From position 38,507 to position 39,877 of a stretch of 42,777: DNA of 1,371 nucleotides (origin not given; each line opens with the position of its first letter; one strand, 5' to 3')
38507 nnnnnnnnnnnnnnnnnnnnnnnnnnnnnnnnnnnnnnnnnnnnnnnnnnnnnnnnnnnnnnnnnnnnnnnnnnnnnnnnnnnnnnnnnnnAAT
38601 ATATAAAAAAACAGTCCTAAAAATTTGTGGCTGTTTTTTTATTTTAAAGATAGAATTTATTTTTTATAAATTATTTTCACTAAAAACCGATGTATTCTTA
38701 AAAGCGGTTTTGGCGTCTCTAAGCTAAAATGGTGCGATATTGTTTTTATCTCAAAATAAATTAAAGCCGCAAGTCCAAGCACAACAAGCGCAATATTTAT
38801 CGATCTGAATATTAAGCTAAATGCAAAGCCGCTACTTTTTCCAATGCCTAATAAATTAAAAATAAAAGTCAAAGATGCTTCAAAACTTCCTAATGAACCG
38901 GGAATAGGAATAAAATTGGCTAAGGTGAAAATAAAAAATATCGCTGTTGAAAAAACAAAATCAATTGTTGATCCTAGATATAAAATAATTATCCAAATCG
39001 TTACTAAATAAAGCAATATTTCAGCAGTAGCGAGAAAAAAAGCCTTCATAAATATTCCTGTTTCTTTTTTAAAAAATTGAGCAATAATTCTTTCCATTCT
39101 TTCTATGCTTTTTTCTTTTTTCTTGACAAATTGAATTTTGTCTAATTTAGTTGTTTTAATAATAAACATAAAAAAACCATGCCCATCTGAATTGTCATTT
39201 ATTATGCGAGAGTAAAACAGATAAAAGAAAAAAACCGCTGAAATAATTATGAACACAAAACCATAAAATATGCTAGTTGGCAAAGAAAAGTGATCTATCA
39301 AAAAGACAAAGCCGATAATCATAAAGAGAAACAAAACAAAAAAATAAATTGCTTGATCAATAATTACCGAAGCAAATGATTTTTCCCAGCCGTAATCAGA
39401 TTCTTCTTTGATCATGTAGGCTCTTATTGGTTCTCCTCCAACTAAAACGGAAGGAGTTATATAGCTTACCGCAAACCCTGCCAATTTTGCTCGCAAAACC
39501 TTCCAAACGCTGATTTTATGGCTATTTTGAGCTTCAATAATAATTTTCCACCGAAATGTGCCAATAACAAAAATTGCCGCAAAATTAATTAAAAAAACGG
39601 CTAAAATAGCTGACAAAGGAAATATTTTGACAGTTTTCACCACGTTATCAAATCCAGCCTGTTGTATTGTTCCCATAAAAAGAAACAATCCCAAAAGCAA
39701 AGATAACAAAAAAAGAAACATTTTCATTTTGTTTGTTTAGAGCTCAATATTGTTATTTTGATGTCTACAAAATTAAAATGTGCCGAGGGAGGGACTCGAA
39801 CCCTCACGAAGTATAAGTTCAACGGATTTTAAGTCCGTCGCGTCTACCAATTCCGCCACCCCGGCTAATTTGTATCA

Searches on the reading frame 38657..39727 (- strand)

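Call 41: search_protein_families(library=pfam, proteins=[window:38657-39727:-], max_evalue=0.001)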
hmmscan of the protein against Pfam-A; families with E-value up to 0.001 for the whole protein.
window:38657-39727:- (356 aa): 1 family
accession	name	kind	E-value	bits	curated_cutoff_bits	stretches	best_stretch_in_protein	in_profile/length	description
PF03706.18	LPG_synthase_TM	-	1.2e-41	143.5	33.4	1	8-317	3-300/302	Lysylphosphatidylglycerol synthase TM region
